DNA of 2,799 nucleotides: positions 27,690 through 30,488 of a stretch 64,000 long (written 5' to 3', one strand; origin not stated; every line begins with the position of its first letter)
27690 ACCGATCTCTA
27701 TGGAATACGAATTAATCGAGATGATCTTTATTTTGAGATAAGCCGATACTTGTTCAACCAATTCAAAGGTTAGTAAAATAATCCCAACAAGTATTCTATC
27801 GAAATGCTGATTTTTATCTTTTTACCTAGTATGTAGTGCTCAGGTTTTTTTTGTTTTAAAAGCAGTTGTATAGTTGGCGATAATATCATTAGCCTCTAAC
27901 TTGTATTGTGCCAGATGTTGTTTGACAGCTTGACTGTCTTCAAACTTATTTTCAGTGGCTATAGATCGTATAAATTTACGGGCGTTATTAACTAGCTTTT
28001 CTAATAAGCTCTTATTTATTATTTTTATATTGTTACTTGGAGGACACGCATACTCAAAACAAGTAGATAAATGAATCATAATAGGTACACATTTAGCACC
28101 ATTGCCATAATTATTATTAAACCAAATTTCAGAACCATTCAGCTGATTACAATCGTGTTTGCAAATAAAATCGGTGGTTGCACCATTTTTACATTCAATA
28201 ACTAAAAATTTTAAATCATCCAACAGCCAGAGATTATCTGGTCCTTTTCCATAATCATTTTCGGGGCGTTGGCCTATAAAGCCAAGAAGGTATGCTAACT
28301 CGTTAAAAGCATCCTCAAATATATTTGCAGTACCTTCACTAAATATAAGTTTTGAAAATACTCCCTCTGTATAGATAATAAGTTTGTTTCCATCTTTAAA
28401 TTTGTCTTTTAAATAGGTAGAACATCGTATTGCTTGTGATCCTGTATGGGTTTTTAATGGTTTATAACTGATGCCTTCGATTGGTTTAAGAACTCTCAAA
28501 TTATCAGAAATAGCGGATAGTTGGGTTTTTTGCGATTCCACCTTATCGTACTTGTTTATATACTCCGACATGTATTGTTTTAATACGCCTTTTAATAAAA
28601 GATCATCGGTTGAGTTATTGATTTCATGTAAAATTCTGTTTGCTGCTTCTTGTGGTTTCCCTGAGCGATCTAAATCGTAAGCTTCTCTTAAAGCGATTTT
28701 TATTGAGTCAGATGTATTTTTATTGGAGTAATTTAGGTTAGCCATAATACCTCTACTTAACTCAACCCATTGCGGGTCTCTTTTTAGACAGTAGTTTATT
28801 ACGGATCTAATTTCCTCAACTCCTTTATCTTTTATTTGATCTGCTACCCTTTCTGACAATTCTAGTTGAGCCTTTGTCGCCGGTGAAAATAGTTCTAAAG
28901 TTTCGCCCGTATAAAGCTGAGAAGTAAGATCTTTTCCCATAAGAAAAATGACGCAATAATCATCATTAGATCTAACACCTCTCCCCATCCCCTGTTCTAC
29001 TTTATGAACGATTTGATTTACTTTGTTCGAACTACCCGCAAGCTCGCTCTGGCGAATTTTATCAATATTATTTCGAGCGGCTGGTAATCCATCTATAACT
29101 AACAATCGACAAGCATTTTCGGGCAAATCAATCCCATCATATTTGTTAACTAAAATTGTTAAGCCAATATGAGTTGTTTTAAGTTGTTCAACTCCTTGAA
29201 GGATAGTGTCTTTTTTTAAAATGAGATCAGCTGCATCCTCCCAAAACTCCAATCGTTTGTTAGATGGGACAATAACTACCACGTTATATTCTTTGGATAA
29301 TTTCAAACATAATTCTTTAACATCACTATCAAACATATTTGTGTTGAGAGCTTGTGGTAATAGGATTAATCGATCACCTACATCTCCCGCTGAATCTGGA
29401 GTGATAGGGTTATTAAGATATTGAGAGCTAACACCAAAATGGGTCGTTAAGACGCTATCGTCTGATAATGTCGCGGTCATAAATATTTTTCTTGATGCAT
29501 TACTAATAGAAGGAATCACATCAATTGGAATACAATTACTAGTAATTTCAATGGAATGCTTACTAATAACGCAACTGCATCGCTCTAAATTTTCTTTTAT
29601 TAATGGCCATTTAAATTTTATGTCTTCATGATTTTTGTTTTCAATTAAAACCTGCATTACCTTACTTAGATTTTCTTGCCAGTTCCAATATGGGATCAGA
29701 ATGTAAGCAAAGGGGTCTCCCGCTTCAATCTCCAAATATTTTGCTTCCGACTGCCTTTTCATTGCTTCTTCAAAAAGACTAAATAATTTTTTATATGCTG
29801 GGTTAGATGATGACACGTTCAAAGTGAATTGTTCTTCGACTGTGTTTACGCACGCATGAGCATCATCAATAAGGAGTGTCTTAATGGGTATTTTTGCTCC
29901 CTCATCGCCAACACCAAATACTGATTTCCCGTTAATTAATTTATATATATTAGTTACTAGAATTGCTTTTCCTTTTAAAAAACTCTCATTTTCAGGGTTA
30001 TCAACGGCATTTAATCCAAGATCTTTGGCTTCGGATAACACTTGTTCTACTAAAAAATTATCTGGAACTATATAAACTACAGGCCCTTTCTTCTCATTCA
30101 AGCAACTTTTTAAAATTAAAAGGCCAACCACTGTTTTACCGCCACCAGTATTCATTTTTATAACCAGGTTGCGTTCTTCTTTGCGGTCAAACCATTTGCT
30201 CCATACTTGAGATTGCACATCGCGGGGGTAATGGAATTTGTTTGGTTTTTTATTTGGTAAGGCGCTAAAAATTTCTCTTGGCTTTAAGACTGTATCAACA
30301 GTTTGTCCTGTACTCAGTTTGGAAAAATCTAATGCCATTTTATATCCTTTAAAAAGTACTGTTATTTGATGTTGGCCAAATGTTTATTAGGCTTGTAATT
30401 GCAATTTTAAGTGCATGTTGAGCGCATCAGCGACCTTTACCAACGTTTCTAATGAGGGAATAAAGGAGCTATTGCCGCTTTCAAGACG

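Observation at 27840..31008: higB-like, XRE higA-like and a helicase-nuclease fusion: candidate single-protein anti-phage defence operon in ICE cargo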

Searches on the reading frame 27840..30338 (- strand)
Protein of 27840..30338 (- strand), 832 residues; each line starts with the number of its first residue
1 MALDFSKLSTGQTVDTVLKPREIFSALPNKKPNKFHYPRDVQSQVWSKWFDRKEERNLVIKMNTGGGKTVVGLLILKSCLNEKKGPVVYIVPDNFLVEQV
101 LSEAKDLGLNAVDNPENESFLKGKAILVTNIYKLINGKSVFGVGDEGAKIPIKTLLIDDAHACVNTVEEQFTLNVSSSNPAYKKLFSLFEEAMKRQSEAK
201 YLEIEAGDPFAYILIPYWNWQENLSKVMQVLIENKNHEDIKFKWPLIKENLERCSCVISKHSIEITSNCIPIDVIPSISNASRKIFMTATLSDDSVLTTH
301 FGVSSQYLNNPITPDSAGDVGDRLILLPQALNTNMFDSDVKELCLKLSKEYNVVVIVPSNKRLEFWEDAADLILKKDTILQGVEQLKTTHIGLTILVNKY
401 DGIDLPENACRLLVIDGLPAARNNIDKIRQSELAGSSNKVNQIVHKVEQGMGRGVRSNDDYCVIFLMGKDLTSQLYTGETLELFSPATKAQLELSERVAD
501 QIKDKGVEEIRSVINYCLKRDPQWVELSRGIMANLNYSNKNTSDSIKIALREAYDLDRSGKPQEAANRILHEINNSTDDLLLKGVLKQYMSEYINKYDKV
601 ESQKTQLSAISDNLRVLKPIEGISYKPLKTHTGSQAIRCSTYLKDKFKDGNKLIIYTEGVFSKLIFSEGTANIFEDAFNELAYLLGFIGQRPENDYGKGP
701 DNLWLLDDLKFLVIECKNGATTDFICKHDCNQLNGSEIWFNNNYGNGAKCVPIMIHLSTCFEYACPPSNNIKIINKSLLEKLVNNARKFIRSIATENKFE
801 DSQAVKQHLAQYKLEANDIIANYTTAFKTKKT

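Call 3: search_protein_families(library=pfam, proteins=[window:27840-30338:-], max_evalue=0.01)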
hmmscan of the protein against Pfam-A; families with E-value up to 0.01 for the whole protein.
window:27840-30338:- (832 aa): 4 families
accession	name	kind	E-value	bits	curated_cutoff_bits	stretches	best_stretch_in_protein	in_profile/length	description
PF04851.21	ResIII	-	2.8e-11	44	22.5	1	38-166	4-140/164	Type III restriction enzyme, res subunit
PF13307.12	Helicase_C_2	-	1.1e-10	42.2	25.3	1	387-477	61-160/170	Helicase C-terminal domain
PF00270.35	DEAD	-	1.4e-09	38.3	26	1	40-166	2-132/167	DEAD/DEAH box helicase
PF12340.13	DUF3638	-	0.0046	16.7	31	1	39-95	24-80/225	Protein of unknown function (DUF3638)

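Call 4: search_protein_families(library=padloc, proteins=[window:27840-30338:-], max_evalue=0.01)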
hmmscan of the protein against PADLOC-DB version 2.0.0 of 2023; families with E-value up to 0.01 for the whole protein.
window:27840-30338:- (832 aa): 13 families
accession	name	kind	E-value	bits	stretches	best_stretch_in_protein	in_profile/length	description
PDLC04986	PDC-S28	-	0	1093.3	1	3-830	2-830/831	-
PDLC04987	PDC-S28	-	9.9e-133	442.3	1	1-824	1-837/846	-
PDLC01439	typeIV_DinG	-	1e-16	58.7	2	260-486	315-558/575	CAS-IV-A; associated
PDLC02707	PbeA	-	2.7e-10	37.5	1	28-112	244-327/672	PbeA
PDLC03960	SngC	-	2.4e-08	31.2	1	36-98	23-86/720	-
PDLC02029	Cas3d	-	2.3e-06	24.1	1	12-106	4-93/758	-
PDLC02704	PbeA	-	1.1e-05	22.2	1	30-117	248-337/682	PbeA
PDLC00177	HamB1|HamB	-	0.00016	18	1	41-163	143-261/841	DEAD-box helicase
PDLC01729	typeIV_DinG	-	0.00075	16.3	1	438-466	584-612/666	Csf4_0_IVA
PDLC00186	HamB1|HamB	-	0.00092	15.3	1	39-106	148-213/864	DEAD-box helicase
PDLC01763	Cas3b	-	0.0017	15.1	1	40-103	248-312/762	-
PDLC04531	PDC-M23B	-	0.0019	14.3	1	55-103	313-364/1060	-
PDLC01007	typeIV_DinG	-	0.0079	12.8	0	54-127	15-89/676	CRISPR type AFERR-associated DEAD/DEAH-box helicase Csf4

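Call 5: search_protein_families(library=ncbifam, proteins=[window:27840-30338:-], max_evalue=0.01)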
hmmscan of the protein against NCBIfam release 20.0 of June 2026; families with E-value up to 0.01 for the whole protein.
window:27840-30338:- (832 aa): 7 families
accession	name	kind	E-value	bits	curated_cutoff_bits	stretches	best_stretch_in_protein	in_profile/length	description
TIGR04095.1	dnd_restrict_1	equivalog_domain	2.9e-08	33.2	600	1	31-117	3-87/451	DNA phosphorothioation system restriction enzyme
TIGR01407.1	dinG_rel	hypoth_equivalog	3.7e-07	28.8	547.7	1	400-503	775-886/889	putative DnaQ family exonuclease/DinG family helicase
TIGR03117.2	cas_csf4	equivalog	7.1e-05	21.2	400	0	39-124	130-215/800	type IV CRISPR-associated DEAD/DEAH-box helicase Csf4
NF005981.0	PRK08074.1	equivalog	0.00017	19.7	789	1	400-485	816-909/931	ATP-dependent DNA helicase DinG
NF010337.0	PRK13766.1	equivalog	0.00024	19.4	610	1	54-105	29-80/781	Hef nuclease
NF053712.1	repair_DEAH_YoaA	equivalog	0.00068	18.4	680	1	400-484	521-613/630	DNA repair helicase YoaA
TIGR00604.1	rad3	subfamily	0.009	14.6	246.95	0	440-468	645-673/706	DNA repair helicase (rad3)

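Call 8: find_homologous_proteins(query=window:27840-30338:-)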
Query window:27840-30338:- (832 aa): 3338 proteins with E <= 0.001 among 8000 candidates; the best 120 are listed.
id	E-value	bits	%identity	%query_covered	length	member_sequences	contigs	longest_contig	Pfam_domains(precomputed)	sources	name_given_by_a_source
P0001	0.0e+0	1794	95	100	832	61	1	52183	PF00270.36,PF13307.13,PF04851.22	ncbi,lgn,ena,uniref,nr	ncbi:DEAD/DEAH box helicase family protein [uncultured Legionella sp.]|uniref:DEAD/DEAH box helicase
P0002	0.0e+0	1728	90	100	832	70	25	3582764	PF00270.36,PF13307.13,PF04851.22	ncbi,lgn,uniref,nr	ncbi:TPA: DEAD/DEAH box helicase family protein [Legionella pneumophila]|uniref:helicase C-terminal 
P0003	0.0e+0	1488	77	100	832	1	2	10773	PF00270.36,PF13307.13,PF04851.22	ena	-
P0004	0.0e+0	1476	77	100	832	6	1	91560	PF00270.36,PF13307.13,PF04851.22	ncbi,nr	ncbi:MAG: helicase C-terminal domain-containing protein [Legionella sp.]|nr:helicase C-terminal doma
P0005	0.0e+0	1286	66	100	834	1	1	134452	PF00270.36,PF13307.13,PF04851.22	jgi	jgi:hypothetical protein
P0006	0.0e+0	1284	66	100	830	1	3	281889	PF00270.36,PF13307.13,PF04851.22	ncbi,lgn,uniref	ncbi:DEAD/DEAH box helicase family protein [Legionella micdadei]|uniref:DEAD/DEAH box helicase famil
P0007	0.0e+0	1256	65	100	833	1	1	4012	PF00270.36,PF13307.13,PF04851.22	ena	-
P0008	0.0e+0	1241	63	100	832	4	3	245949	PF00270.36,PF13307.13,PF04851.22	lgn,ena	-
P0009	0.0e+0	1160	60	100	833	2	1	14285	PF00270.36,PF13307.13,PF04851.22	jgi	-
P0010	0.0e+0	1050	55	100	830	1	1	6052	PF00270.36,PF13307.13,PF04851.22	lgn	-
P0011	0.0e+0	1044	56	100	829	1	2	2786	PF00270.36,PF13307.13,PF04851.22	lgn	-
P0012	0.0e+0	1042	55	100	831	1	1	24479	PF00270.36,PF13307.13,PF04851.22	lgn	-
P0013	0.0e+0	1039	55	100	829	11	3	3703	PF00270.36,PF13307.13,PF04851.22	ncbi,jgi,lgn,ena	-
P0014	0.0e+0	1038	55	100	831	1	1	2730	PF00270.36,PF13307.13,PF04851.22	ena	-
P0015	0.0e+0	1038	55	100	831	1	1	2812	PF00270.36,PF13307.13,PF04851.22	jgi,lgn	-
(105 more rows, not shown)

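Call 17: search_solved_structures(query=window:27840-30338:-, max_evalue=0.001, show_alignments=1)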
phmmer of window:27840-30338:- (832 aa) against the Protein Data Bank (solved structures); distinct sequences matched with E-value up to 0.001: 1.
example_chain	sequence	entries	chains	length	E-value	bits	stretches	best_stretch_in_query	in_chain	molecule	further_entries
10uj_A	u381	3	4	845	4.1e-126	425.5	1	54-828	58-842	Helicase ATP-binding domain-containing protein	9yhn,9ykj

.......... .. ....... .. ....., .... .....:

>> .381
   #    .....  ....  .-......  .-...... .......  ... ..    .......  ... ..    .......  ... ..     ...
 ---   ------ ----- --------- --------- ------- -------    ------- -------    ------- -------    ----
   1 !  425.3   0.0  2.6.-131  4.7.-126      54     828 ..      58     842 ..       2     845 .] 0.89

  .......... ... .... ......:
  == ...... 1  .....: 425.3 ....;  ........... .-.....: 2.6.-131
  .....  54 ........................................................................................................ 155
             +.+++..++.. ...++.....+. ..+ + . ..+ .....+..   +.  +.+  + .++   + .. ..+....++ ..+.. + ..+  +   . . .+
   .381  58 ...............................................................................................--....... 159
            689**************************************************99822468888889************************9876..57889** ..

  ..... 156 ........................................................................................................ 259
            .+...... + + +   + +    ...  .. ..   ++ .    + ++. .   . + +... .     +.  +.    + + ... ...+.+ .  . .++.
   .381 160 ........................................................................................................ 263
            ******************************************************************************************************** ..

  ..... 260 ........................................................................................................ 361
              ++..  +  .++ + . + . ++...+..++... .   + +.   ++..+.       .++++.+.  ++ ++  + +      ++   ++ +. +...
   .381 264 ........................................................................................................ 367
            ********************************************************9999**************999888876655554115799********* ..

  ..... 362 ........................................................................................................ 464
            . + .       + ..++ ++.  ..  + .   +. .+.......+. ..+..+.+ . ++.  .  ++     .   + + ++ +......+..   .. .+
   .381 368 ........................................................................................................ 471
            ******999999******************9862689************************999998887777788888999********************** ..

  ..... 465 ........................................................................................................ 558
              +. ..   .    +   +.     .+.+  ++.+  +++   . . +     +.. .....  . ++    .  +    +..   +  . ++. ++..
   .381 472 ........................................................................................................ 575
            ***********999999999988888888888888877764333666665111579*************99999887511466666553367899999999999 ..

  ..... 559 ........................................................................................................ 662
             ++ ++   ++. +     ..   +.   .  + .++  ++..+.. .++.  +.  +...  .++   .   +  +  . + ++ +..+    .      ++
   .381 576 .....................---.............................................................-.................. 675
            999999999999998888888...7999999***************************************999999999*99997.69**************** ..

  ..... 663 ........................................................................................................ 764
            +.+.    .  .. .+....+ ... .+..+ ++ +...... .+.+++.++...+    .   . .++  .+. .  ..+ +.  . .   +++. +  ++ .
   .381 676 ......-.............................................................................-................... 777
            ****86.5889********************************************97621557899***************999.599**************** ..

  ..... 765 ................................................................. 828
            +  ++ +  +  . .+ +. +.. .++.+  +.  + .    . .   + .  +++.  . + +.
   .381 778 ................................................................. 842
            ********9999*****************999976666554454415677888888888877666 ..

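Call 19: find_related_loci(query=A1, collection=genome_contigs, flank=4000)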
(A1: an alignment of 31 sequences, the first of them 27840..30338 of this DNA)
Query A1 (832 aa) in genome_contigs; peptide patterns used: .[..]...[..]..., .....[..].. (x = any residue, [..] = any of these).
597 stretches matched a pattern (row limit reached: there are more); 561 encode a relative of the query (tblastn E <= 1e-3); the best 80 are kept; 80 distinct loci.
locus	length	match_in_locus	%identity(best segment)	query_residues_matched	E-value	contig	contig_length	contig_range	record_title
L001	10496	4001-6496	100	1-832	0e+0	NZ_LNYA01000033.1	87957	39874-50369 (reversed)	Legionella erythra strain SE-32A-C8 Lery_ctg033, whole genome shotgun sequence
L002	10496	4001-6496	95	1-832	0e+0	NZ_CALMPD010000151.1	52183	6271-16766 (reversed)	MAG: uncultured Legionella sp. isolate SRR7110452_bin.43_CONCOCT_v1.1_MAG ERZ782916.148, whole genome shotgun sequence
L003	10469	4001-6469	91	1-823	0e+0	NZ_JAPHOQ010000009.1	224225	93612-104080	Legionella sp. PATHC038 9, whole genome shotgun sequence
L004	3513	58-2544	55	1-830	0e+0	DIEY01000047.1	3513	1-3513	MAG TPA_asm: Bacteroidales bacterium UBA5762 UBA5762_contig_79694, whole genome shotgun sequence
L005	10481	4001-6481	52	3-830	0e+0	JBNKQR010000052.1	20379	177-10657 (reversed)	MAG: Thiohalomonadaceae bacterium isolate G1.bin.1.strict NODE_52_length_20379_cov_6.047828, whole genome shotgun sequen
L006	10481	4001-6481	53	1-830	0e+0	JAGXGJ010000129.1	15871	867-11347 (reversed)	MAG: Methylococcaceae bacterium isolate LH_M36 k141_1065294, whole genome shotgun sequence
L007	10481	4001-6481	54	1-828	0e+0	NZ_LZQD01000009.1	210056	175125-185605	Trichormus sp. NMC-1 scaffold9, whole genome shotgun sequence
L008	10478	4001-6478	53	1-827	0e+0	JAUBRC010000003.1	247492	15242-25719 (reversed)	Microcoleus sp. N9_B4 NODE_10_length_247492_cov_91.926124, whole genome shotgun sequence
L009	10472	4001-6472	53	3-828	0e+0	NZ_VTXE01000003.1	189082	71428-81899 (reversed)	Vibrio sp. 99-8-1 scaffold_2, whole genome shotgun sequence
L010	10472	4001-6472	52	3-828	0e+0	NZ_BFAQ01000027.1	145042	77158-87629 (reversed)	Vibrio penaeicida strain TUMSAT-NU1 contig_27, whole genome shotgun sequence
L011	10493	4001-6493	52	1-830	0e+0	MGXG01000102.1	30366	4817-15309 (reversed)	MAG: Gammaproteobacteria bacterium GWE2_37_16 gwe2_scaffold_627, whole genome shotgun sequence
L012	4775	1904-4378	51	3-830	0e+0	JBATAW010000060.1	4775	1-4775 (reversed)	MAG: Methylophilaceae bacterium isolate MFD10514_ilm_asm_bin2 k127_218749, whole genome shotgun sequence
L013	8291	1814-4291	52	1-828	0e+0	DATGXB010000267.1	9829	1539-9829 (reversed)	MAG TPA_asm: Nostocaceae cyanobacterium isolate SMAG_U10597 k141_158889, whole genome shotgun sequence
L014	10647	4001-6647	53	3-830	0e+0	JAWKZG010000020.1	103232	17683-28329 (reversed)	MAG: Gammaproteobacteria bacterium isolate AC2.22 AC2.22.fa-20, whole genome shotgun sequence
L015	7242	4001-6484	50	3-828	0e+0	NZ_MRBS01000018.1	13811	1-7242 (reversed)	Pantoea sp. 1.19 scaffold18.1, whole genome shotgun sequence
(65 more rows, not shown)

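Call 21: find_encoding_contigs(protein=P0004, flank=4000, max_places=3)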
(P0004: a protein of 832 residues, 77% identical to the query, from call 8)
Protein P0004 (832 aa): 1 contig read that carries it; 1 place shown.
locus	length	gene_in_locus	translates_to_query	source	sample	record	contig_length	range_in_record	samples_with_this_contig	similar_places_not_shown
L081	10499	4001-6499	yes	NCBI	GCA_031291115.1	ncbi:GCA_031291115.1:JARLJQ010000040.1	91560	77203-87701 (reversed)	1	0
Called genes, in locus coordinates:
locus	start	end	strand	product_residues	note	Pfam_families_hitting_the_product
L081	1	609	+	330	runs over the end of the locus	PF00710:Asparaginase, PF17763:Asparaginase_C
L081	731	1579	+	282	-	PF01135:PCMT (weak), PF01209:Ubie_methyltran, PF05175:MTS, PF13489:Methyltransf_23, PF13847:Methyltransf_31, PF08241:Methyltransf_11, PF08242:Methyltransf_12, PF13649:Methyltransf_25, +4 more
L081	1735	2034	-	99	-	-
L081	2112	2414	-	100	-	-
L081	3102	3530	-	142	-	-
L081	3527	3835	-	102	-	PF09907:HigB_toxin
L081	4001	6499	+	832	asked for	PF00270:DEAD, PF04851:ResIII, PF13307:Helicase_C_2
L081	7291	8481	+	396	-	PF08495:FIST, PF10442:FIST_C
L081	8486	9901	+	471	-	PF02518:HATPase_c, PF14501:HATPase_c_5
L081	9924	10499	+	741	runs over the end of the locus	PF00072:Response_reg (weak), PF00990:GGDEF, PF00563:EAL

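Call 22: find_encoding_contigs(protein=P0006, flank=4000, max_places=3)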
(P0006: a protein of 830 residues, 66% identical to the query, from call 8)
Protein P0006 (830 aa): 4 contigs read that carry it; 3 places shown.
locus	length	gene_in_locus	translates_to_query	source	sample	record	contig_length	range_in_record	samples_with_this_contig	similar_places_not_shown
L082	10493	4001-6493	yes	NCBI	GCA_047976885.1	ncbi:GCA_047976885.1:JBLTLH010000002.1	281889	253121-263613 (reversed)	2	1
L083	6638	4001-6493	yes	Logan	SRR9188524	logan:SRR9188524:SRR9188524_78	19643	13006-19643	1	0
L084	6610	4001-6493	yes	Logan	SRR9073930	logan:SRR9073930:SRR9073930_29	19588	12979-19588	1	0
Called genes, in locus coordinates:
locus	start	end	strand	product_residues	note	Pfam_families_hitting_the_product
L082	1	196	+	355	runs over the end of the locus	-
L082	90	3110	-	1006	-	PF03389:MobA_MobL, PF13086:AAA_11 (faint), PF13245:AAA_19, PF13604:AAA_30, PF13401:AAA_22, PF22232:TraI_hel_assoc_N (weak), PF01443:Viral_helicase1 (weak), PF13538:UvrD_C_2 (faint)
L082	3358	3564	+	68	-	-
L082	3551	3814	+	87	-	PF06412:TraD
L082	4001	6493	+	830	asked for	PF00270:DEAD, PF04851:ResIII, PF13307:Helicase_C_2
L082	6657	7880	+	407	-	PF08241:Methyltransf_11 (weak), PF08242:Methyltransf_12, PF13649:Methyltransf_25 (weak)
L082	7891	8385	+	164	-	-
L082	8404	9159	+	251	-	PF02592:Vut_1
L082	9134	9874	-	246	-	PF13560:HTH_31 (weak), PF01381:HTH_3, PF13443:HTH_26, PF00717:Peptidase_S24 (weak)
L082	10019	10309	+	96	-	-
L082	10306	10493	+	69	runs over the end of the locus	PF06806:DUF1233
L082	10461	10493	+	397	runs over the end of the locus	PF12167:Arm-DNA-bind_2, PF14659:Phage_int_SAM_3, PF00589:Phage_integrase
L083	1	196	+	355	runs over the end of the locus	-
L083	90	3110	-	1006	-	PF03389:MobA_MobL, PF13086:AAA_11 (faint), PF13245:AAA_19, PF13604:AAA_30, PF13401:AAA_22, PF22232:TraI_hel_assoc_N (weak), PF01443:Viral_helicase1 (weak), PF13538:UvrD_C_2 (faint)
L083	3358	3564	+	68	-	-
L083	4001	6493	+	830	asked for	PF00270:DEAD, PF04851:ResIII, PF13307:Helicase_C_2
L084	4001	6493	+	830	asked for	PF00270:DEAD, PF04851:ResIII, PF13307:Helicase_C_2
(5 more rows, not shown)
